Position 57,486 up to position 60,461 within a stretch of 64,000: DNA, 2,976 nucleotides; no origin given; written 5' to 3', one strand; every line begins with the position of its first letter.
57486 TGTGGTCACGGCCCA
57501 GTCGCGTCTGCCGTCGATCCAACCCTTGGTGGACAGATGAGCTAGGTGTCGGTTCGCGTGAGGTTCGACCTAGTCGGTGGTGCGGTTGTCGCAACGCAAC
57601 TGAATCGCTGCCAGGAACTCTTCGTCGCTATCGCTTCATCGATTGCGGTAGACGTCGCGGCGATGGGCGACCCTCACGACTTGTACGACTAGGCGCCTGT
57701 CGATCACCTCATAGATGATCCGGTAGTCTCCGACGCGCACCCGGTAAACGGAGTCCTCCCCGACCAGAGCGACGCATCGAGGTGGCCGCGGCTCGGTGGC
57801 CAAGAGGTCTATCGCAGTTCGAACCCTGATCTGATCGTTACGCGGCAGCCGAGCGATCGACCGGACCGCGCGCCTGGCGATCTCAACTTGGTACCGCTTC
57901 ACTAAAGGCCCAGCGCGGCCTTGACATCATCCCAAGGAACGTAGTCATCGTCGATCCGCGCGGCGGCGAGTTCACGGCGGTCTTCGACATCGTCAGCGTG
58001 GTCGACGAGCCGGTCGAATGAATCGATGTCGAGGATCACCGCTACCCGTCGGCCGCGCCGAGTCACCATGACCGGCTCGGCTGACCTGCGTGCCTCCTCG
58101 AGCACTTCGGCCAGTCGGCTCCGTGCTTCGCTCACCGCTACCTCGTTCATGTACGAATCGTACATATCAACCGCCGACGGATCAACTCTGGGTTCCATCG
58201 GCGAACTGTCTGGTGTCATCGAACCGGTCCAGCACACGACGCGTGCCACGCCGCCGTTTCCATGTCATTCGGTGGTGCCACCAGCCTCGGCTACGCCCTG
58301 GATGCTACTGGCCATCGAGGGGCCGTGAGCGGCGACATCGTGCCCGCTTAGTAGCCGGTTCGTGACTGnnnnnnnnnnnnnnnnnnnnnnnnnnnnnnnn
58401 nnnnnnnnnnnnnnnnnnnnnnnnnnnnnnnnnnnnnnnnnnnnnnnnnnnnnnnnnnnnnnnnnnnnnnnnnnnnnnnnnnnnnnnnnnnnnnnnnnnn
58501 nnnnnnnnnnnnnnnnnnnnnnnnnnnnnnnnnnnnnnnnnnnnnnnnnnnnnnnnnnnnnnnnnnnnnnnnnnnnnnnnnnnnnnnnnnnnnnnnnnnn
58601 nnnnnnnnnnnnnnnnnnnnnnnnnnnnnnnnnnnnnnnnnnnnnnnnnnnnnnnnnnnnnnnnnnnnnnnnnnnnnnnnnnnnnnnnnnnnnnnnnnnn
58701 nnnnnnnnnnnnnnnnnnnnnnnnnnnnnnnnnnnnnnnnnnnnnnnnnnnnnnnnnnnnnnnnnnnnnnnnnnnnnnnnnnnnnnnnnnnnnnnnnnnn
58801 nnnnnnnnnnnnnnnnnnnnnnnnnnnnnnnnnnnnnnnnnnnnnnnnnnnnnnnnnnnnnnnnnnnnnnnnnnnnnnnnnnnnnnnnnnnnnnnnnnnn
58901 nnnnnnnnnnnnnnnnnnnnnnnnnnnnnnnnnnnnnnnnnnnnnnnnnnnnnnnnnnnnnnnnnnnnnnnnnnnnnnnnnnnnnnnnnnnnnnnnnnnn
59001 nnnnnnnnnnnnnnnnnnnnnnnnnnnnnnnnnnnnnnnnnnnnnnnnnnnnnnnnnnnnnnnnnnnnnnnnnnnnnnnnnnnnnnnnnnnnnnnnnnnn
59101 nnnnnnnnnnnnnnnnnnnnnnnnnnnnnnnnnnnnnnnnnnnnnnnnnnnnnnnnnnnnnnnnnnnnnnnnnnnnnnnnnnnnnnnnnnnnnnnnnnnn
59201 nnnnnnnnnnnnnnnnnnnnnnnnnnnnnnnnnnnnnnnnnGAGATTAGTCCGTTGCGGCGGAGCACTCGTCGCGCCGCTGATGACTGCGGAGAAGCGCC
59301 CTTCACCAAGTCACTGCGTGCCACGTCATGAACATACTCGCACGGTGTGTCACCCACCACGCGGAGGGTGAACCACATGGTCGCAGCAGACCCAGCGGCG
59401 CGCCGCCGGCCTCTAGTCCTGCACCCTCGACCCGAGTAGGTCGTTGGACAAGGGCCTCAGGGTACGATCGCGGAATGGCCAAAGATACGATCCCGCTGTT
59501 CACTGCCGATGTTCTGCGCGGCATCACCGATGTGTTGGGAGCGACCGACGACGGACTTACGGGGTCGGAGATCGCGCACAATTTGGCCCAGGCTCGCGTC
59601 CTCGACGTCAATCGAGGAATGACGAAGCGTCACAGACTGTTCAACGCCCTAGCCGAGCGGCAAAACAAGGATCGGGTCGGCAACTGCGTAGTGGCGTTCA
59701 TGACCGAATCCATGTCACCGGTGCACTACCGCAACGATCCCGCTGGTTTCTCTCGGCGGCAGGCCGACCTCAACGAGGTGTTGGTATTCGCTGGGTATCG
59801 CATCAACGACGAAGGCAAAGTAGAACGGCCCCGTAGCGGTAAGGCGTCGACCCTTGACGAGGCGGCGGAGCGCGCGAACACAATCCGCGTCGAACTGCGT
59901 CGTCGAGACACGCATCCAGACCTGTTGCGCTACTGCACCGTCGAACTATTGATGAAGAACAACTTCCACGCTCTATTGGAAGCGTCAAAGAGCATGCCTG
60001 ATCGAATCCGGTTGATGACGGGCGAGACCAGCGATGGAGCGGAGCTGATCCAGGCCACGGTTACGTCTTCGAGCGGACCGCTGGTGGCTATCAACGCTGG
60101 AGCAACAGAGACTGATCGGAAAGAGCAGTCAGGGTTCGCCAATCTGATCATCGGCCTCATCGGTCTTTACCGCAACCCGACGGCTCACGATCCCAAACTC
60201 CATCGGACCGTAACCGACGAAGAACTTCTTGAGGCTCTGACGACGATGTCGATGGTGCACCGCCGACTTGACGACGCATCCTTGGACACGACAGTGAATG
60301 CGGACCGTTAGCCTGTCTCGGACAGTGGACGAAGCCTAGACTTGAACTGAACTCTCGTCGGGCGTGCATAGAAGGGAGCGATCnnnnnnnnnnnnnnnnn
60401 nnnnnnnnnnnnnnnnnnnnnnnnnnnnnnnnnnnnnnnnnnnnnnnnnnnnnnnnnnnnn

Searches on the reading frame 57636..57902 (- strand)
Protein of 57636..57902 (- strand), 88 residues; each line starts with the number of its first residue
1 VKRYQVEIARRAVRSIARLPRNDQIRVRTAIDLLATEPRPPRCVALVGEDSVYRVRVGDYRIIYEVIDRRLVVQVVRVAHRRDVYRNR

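Call 37: search_protein_families(library=pfam, proteins=[window:57636-57902:-], max_evalue=0.001)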
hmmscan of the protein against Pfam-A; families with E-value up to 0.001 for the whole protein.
window:57636-57902:- (88 aa): 1 family
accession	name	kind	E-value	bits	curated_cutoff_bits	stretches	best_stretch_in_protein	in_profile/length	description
PF05016.21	ParE_toxin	-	4.3e-11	43.7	23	1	6-85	1-89/89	ParE toxin of type II toxin-antitoxin system, parDE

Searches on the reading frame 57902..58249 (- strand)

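Call 37: search_protein_families(library=pfam, proteins=[window:57902-58249:-], max_evalue=0.001)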
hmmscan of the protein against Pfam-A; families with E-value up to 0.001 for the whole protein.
window:57902-58249:- (115 aa): 1 family
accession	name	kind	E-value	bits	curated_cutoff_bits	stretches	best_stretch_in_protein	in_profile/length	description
PF02604.26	PhdYeFM_antitox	-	3e-15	56.2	29.8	1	34-98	1-64/74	Antitoxin Phd_YefM, type II toxin-antitoxin system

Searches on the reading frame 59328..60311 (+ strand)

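Call 3: search_protein_families(library=pfam, proteins=[window:59328-60311:+], max_evalue=0.1)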
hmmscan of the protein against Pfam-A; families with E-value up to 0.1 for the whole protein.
window:59328-60311:+ (327 aa): 1 family
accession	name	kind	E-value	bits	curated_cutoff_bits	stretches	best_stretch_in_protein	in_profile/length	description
PF09509.15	Hypoth_Ymh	-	1.8e-31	108.9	25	1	194-314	2-119/119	Protein of unknown function (Hypoth_ymh)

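Call 4: search_protein_families(library=padloc, proteins=[window:59328-60311:+], max_evalue=0.1)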
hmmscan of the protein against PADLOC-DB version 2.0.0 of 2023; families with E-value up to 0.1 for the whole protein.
window:59328-60311:+ (327 aa): 3 families
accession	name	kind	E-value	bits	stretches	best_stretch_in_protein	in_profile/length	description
PDLC03987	PD-Lambda-3_B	-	8.8e-71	236.4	1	54-318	3-264/270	-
PDLC03988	PD-Lambda-3_B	-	3.2e-52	175.1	1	54-272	3-218/222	-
PDLC02412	Aga_HEPN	-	5.7e-11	40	1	201-316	259-378/382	Class II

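Call 5: search_protein_families(library=ncbifam, proteins=[window:59328-60311:+], max_evalue=0.1)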
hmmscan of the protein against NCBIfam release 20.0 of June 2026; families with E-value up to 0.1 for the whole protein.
window:59328-60311:+ (327 aa): 1 family
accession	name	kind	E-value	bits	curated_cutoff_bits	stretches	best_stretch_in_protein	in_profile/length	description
TIGR02391.1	hypoth_ymh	hypoth_equivalog_domain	2e-28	99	39.45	1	196-317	2-123/125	TIGR02391 family protein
